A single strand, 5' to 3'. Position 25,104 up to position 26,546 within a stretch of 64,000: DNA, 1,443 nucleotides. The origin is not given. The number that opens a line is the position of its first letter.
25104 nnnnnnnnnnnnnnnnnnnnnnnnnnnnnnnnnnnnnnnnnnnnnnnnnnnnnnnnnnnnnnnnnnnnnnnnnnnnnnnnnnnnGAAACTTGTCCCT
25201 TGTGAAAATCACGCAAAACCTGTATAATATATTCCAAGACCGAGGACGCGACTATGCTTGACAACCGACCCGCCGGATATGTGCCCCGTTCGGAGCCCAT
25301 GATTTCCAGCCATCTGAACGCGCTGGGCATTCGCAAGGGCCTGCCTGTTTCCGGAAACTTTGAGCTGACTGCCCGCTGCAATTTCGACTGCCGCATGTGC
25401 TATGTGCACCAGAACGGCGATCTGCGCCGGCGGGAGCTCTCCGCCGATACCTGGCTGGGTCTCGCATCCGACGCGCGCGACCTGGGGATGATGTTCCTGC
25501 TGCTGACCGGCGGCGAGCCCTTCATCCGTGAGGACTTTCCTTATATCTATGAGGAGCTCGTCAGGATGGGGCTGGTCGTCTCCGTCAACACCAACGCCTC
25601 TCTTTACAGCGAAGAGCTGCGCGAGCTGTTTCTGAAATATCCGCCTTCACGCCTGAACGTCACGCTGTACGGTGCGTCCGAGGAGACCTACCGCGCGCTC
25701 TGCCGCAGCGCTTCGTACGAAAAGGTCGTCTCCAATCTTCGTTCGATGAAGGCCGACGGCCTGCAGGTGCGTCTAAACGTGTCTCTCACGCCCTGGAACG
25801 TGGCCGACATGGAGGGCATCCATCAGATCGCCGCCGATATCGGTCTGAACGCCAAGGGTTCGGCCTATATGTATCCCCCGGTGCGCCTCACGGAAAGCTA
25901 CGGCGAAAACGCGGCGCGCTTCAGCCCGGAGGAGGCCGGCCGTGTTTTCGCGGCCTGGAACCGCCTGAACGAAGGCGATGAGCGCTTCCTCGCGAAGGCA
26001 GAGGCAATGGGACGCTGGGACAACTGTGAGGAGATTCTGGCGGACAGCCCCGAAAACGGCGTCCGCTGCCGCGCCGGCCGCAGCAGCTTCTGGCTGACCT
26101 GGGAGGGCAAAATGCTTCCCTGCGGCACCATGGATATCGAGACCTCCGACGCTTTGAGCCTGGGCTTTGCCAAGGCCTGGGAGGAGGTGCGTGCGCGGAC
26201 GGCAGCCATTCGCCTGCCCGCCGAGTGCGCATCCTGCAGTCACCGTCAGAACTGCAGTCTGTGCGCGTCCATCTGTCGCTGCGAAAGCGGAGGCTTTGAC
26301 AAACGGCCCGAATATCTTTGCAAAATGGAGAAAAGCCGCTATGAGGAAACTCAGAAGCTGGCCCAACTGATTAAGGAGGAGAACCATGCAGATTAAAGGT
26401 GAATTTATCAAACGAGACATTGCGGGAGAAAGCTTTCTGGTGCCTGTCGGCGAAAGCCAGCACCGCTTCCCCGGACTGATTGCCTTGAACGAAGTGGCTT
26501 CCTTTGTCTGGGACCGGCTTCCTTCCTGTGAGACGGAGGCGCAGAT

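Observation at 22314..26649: RiPP-like maturation cassette with no obvious precursor gene: ABC exporter, soluble S26-type peptidase, membrane protein, radical SAM/SPASM and PqqD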

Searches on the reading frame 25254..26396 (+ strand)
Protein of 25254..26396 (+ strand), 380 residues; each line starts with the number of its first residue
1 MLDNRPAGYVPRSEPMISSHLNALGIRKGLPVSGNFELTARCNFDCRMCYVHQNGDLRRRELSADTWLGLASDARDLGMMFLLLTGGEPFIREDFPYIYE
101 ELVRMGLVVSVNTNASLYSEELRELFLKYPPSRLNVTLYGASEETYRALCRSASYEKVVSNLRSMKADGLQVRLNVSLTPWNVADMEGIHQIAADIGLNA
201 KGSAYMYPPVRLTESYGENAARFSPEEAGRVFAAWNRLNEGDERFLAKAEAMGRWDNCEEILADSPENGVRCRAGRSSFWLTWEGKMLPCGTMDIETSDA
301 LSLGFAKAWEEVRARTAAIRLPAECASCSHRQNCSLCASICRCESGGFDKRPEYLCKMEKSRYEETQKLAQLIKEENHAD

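Call 3: search_protein_families(library=ncbifam, proteins=[window:25254-26396:+], max_evalue=0.01)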
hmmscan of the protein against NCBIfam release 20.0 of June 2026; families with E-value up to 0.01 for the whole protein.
window:25254-26396:+ (380 aa): 59 families (the best 25 are shown)
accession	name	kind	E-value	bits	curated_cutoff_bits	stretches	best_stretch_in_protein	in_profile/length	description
TIGR02668.1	moaA_archaeal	equivalog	1.8e-22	79.7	325.25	1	37-194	15-174/303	GTP 3',8-cyclase MoaA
TIGR04545.1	rSAM_ahbD_hemeb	equivalog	1.5e-21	77.3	500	1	36-213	4-182/339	heme b synthase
TIGR04055.1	rSAM_NirJ2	equivalog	3e-20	73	500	1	37-211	5-179/326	putative heme d1 biosynthesis radical SAM protein NirJ2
TIGR04250.1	SCM_rSAM_ScmE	equivalog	3.3e-18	65.7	400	1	31-194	2-166/358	SynChlorMet cassette radical SAM/SPASM protein ScmE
TIGR04546.1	rSAM_ahbC_deAc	equivalog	8e-18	64.4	650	1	16-194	25-201/390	12,18-didecarboxysiroheme deacetylase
NF001199.0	PRK00164.2-1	equivalog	5.7e-17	61.8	231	1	37-191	17-173/308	GTP 3',8-cyclase MoaA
TIGR03962.1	mycofact_rSAM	equivalog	2.4e-16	59.9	265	1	31-199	11-179/339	mycofactocin radical SAM maturase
TIGR02109.1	PQQ_syn_pqqE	equivalog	2.8e-16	59.4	381.35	1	30-199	5-175/358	pyrroloquinoline quinone biosynthesis protein PqqE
NF050035.1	rSAM_WgK_link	exception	3.2e-16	59.3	650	1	36-190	13-168/367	radical SAM/SPASM peptide maturase WgkB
TIGR02666.1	moaA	equivalog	6e-16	58.3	284.05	1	38-182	16-169/336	GTP 3',8-cyclase MoaA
TIGR04347.1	pseudo_SAM_Halo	equivalog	6.7e-16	58.5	525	1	36-199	42-205/390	TIGR04347 family pseudo-SAM/SPASM protein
NF049973.1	radical_Rv1681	equivalog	8.8e-16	57.7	380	1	41-200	81-241/326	Rv1681 family radical SAM protein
NF045574.1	sacti_mat_StsB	exception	7.9e-15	54.6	625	1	36-197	100-260/466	StsB family radical SAM/SPASM domain sactipeptide maturase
TIGR04051.1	rSAM_NirJ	equivalog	8.8e-15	54.5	515.45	1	36-197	6-167/354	heme d1 biosynthesis radical SAM protein NirJ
TIGR04053.2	TIGR04053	equivalog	1.2e-14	54.4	395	1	36-200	12-180/366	TIGR04053 family radical SAM/SPASM domain-containing protein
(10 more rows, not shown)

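Call 4: search_protein_families(library=pfam, proteins=[window:25254-26396:+], max_evalue=0.01)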
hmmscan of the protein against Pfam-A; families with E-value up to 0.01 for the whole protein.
window:25254-26396:+ (380 aa): 1 family
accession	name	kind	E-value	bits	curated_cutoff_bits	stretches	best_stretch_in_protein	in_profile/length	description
PF04055.27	Radical_SAM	-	2.3e-20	73.9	29.5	1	37-186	2-159/166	Radical SAM superfamily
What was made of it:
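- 25254..26396 (+): Radical SAM/SPASM enzyme without an N-terminal RRE domain. PF04055 (call 4).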

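Call 7: find_homologous_proteins(query=window:25254-26396:+, max_evalue=0.00001)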
Query window:25254-26396:+ (380 aa): 3570 proteins with E <= 0.00001 among 8000 candidates; the best 120 are listed.
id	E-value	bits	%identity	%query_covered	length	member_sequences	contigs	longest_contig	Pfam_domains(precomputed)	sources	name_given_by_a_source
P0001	3.3e-259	877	100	100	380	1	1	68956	PF04055.28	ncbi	-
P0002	9.6e-188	642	73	100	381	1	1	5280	PF04055.28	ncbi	-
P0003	1.7e-157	543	65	95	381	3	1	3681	PF04055.28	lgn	-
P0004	3.8e-156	538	64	96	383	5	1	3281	PF04055.28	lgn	-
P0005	2.3e-155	536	62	99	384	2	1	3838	PF04055.28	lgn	-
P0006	1.3e-154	533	65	96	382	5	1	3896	PF04055.28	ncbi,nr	ncbi:MAG: radical SAM protein [Clostridia bacterium]|nr:radical SAM protein [Clostridia bacterium]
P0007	1.2e-152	527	63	96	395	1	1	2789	PF04055.28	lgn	-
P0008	2.2e-152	526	63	97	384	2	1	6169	PF04055.28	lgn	-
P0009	2.5e-152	526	63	96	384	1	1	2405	PF04055.28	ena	-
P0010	5.1e-152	525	62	96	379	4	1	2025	PF04055.28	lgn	-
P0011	7.9e-152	524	61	96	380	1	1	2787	PF04055.28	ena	-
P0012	4.0e-151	522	62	95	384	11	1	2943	PF04055.28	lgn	-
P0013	4.2e-151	522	61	98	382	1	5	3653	PF04055.28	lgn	-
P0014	6.5e-151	521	63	97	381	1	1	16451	PF04055.28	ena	-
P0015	1.5e-150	520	64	91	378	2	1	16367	PF04055.28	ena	-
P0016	2.0e-150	520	63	97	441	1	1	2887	PF04055.28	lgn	-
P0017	3.4e-150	519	62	96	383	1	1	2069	PF04055.28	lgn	-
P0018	4.5e-150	518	61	96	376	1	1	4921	PF04055.28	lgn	-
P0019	6.5e-150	518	62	97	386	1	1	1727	PF04055.28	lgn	-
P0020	7.9e-150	518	61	96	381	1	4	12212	PF04055.28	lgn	-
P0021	1.8e-149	516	58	97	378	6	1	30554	PF04055.28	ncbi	-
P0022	2.4e-149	516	61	98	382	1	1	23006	PF04055.28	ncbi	-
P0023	1.6e-148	513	62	97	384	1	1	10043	PF04055.28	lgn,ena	-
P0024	3.6e-148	512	63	92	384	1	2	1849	PF04055.28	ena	-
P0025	3.9e-148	512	61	99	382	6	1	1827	PF04055.28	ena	-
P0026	5.6e-148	511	60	96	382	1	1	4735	PF04055.28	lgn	-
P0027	6.4e-148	511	59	96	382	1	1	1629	PF04055.28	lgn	-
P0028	1.2e-147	510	62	96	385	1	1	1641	PF04055.28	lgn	-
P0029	1.4e-147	510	61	95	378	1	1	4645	PF04055.28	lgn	-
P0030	1.7e-147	510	60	95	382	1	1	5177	PF04055.28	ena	-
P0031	1.9e-147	510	62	94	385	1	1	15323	PF04055.28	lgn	-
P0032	2.1e-147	510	59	99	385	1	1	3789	PF04055.28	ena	-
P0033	2.9e-147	509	61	96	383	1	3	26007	PF04055.28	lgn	-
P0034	3.5e-147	509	60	97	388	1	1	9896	PF04055.28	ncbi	-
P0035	3.9e-147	509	60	99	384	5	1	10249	PF04055.28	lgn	-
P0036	5.9e-147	508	59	96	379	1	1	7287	PF04055.28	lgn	-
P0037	1.4e-146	507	61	97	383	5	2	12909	PF04055.28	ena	-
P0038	6.2e-146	505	61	97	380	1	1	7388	PF04055.28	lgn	-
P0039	7.1e-146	505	60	96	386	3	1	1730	PF04055.28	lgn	-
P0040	9.6e-146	504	59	96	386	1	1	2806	PF04055.28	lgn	-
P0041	1.1e-145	504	62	92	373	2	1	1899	PF04055.28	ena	-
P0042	1.1e-145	504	59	98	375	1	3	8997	PF04055.28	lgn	-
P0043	1.9e-145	503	62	94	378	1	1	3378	PF04055.28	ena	-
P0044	3.0e-145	502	59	97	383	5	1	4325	PF04055.28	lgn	-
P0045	3.1e-145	502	59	94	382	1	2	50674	PF04055.28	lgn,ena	-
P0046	3.1e-145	502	61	94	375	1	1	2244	PF04055.28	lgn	-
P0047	4.7e-145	502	58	95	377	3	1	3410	PF04055.28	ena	-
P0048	7.9e-145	501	62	96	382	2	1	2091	PF04055.28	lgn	-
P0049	2.2e-144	500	60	94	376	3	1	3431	PF04055.28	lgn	-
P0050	2.5e-144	499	59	97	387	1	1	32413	PF04055.28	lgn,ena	-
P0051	6.1e-144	498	60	94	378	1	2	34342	PF04055.28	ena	-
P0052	7.0e-144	498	59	95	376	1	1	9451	PF04055.28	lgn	-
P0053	8.2e-144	498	57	97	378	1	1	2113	PF04055.28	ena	-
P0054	1.8e-143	497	59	96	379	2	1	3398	PF04055.28,PF13353.12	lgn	-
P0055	2.5e-143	496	60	95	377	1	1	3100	PF04055.28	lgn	-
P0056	2.5e-143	496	60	98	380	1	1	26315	PF04055.28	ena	-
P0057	9.0e-143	494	58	98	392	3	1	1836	PF04055.28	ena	-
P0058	1.2e-142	494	57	96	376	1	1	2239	PF04055.28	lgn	-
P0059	1.2e-142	494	60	98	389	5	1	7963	PF04055.28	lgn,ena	-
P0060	3.2e-142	493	59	92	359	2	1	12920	PF04055.28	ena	-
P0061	8.0e-142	491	58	97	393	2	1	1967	PF04055.28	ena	-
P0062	3.0e-141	489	60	96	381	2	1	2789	PF04055.28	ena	-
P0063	3.1e-141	489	58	95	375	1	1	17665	PF04055.28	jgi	-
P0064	3.8e-141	489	61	96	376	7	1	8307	PF04055.28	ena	-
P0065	6.2e-141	488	60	95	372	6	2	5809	PF04055.28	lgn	-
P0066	6.3e-141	488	60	96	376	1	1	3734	PF04055.28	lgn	-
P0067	6.5e-141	488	59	92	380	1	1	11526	PF04055.28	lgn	-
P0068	1.1e-140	487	59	95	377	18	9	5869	PF04055.28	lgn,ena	-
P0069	1.2e-140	487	57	97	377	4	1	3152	PF04055.28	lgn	-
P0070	6.6e-140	485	60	92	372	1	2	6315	PF04055.28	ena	-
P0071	1.3e-139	484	58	97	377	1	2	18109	PF04055.28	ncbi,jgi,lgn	-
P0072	2.4e-139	483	59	94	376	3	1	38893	PF04055.28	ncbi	-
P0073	1.4e-138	481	56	97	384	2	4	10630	PF04055.28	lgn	-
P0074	2.2e-138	480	57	95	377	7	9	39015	PF04055.28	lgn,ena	-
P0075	2.6e-138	480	58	92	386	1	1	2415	PF04055.28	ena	-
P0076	4.1e-138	479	57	94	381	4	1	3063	PF04055.28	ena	-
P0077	5.7e-138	478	55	98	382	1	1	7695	PF04055.28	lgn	-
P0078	1.7e-137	477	56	95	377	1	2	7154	PF04055.28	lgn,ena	-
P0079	1.8e-137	477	57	97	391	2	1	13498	PF04055.28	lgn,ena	-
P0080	6.4e-137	475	55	97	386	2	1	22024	PF04055.28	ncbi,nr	ncbi:MAG: radical SAM protein [Lachnospiraceae bacterium]|nr:radical SAM protein [Lachnospiraceae ba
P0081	7.3e-137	475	57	95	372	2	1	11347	PF04055.28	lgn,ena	-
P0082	2.1e-136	473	57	96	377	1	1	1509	PF04055.28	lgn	-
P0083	7.3e-136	472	57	92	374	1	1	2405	PF04055.28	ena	-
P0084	1.3e-135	471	58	96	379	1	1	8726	PF04055.28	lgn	-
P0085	2.0e-135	470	56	96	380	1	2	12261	PF04055.28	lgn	-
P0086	2.8e-135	470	59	96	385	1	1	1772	PF04055.28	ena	-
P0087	3.5e-135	469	55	96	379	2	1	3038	PF04055.28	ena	-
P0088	4.3e-135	469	57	94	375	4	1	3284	PF04055.28,PF13353.12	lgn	-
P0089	5.4e-135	469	57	96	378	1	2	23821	PF04055.28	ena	-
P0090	6.2e-135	469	56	96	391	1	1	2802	PF04055.28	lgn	-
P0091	6.8e-134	465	55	94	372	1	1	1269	PF04055.28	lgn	-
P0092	1.7e-133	464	55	94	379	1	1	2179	PF04055.28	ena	-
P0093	2.4e-133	463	56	92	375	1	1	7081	PF04055.28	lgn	-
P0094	3.2e-133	463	55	94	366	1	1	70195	PF04055.28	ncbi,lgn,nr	ncbi:MAG: radical SAM protein [Eubacterium sp.]|nr:radical SAM protein [Eubacterium sp.]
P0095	2.4e-132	460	55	96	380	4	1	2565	PF04055.28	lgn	-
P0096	3.4e-132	460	55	94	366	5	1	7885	PF04055.28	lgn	-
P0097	5.3e-132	459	55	92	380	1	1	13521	PF04055.28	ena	-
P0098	5.4e-132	459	56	96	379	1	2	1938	PF04055.28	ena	-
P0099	1.4e-131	457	56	91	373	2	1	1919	PF04055.28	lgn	-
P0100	2.1e-131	457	55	97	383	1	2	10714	PF04055.28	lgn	-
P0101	1.1e-130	454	55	94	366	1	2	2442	PF04055.28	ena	-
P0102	3.3e-130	453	56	91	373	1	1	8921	PF04055.28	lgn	-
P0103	4.4e-128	446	58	86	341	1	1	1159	PF04055.28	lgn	-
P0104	8.7e-128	445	55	96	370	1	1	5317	PF04055.28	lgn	-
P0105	3.0e-125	437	52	95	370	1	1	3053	PF04055.28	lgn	-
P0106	9.2e-125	435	55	97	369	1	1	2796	PF04055.28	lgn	-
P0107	5.2e-122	426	53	92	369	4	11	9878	PF04055.28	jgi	-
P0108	2.5e-120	420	52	97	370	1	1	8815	PF04055.28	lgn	-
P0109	9.8e-120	418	50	100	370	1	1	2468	PF04055.28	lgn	-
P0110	2.5e-119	417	65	76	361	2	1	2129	PF04055.28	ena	-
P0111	1.3e-117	412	49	97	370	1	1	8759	PF04055.28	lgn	-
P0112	2.3e-117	411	54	91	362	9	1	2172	PF04055.28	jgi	-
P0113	1.2e-116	408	48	97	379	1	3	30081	PF04055.28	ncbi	-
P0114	3.6e-116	407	51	94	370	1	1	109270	PF04055.28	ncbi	-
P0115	1.8e-113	398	49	100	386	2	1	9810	PF04055.28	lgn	-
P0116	8.9e-113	396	49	94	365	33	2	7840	PF04055.28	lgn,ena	-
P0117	2.1e-112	394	46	97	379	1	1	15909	PF04055.28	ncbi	-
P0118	3.7e-112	394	49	96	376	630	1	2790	PF04055.28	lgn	-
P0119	5.6e-112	393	51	93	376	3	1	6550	PF04055.28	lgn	-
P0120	6.2e-112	393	48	97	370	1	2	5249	PF04055.28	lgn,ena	-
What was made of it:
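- Call 7 gave 3570 hits.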

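Call 8: find_encoding_contigs(protein=P0094, flank=10000, max_places=2)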
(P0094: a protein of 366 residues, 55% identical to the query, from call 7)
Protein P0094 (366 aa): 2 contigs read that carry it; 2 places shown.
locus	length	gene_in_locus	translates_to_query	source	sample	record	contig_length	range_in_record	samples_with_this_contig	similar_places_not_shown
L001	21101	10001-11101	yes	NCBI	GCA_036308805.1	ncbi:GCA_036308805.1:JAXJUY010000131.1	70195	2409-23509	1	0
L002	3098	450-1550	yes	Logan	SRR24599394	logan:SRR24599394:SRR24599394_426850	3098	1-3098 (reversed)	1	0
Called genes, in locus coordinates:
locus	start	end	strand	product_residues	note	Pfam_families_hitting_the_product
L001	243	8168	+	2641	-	PF07523:Big_3 (weak), PF02368:Big_2 (weak)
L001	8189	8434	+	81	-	-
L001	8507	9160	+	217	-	-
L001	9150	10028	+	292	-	PF27840:ScmC (weak)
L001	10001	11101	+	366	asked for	PF04055:Radical_SAM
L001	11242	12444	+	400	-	PF13173:AAA_14, PF13635:DUF4143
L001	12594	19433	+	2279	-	PF07470:Glyco_hydro_88, PF02368:Big_2 (weak)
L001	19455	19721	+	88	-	-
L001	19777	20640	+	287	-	PF27840:ScmC (weak)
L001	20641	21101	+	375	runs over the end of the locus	PF04055:Radical_SAM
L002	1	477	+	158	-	?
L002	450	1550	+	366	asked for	PF04055:Radical_SAM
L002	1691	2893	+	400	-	PF13173:AAA_14, PF13635:DUF4143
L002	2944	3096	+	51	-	?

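Call 9: find_encoding_contigs(protein=P0114, flank=10000, max_places=2)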
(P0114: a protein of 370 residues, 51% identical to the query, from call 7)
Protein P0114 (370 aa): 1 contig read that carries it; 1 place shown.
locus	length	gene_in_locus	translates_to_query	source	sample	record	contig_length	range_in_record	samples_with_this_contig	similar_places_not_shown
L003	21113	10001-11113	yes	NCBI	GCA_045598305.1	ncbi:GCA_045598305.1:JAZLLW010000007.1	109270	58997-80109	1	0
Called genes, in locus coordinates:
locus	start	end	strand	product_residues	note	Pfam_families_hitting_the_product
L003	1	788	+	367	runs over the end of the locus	PF03816:LytR_cpsA_psr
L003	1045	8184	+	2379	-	PF13519:VWA_2 (weak)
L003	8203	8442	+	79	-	-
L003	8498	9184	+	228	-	-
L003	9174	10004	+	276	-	PF27840:ScmC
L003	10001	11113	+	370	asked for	PF04055:Radical_SAM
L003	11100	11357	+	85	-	PF05402:PqqD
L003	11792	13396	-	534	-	PF00753:Lactamase_B, PF23023:Anti-Pycsar_Apyc1 (weak), PF12706:Lactamase_B_2 (weak), PF16661:Lactamase_B_6, PF10996:Beta-Casp, PF07521:RMMBL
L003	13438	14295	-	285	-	PF00485:PRK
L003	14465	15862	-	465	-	PF00083:Sugar_tr, PF07690:MFS_1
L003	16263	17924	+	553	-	-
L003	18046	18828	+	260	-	-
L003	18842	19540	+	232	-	-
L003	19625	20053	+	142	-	PF01957:NfeD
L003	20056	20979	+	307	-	PF01145:Band_7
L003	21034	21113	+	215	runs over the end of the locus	PF00702:Hydrolase, PF12710:HAD, PF13419:HAD_2, PF13242:Hydrolase_like (weak)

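Call 10: find_encoding_contigs(protein=P0045, flank=10000, max_places=2)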
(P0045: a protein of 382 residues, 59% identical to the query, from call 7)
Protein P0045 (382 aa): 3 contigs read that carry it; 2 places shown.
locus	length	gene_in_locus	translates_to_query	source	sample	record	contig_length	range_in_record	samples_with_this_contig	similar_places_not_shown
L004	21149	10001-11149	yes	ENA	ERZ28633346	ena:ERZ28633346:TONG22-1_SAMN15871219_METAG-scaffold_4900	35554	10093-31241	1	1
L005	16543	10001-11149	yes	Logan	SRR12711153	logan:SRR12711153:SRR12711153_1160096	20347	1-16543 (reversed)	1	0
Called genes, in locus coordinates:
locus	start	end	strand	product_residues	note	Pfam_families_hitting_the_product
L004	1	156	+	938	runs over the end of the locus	-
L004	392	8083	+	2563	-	-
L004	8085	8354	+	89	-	-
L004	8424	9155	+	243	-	-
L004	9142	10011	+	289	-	PF27840:ScmC (weak)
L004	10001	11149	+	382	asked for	PF04055:Radical_SAM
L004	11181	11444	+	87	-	PF05402:PqqD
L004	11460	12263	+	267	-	PF16403:Bact_surface_Ig-like (faint)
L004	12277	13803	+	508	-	-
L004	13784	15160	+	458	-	PF02706:Wzz (weak), PF01268:FTHFS (weak), PF00142:Fer4_NifH (weak), PF01656:CbiA, PF09140:MipZ (weak), PF10609:ParA, PF13614:AAA_31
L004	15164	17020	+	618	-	PF13727:CoA_binding_3, PF02629:CoA_binding, PF00106:adh_short (weak), PF01370:Epimerase, PF02719:Polysacc_synt_2, PF04321:RmlD_sub_bind, PF01073:3Beta_HSD, PF16363:GDP_Man_Dehyd, +2 more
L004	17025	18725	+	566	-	PF02397:Bac_transf, PF13477:Glyco_trans_4_2, PF13439:Glyco_transf_4 (faint), PF00534:Glycos_transf_1, PF13692:Glyco_trans_1_4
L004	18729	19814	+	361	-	PF14897:EpsG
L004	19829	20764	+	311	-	PF04991:LicD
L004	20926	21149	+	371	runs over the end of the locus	PF13439:Glyco_transf_4, PF20706:GT4-conflict, PF00534:Glycos_transf_1, PF13692:Glyco_trans_1_4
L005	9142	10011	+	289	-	PF27840:ScmC (weak)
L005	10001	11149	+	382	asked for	PF04055:Radical_SAM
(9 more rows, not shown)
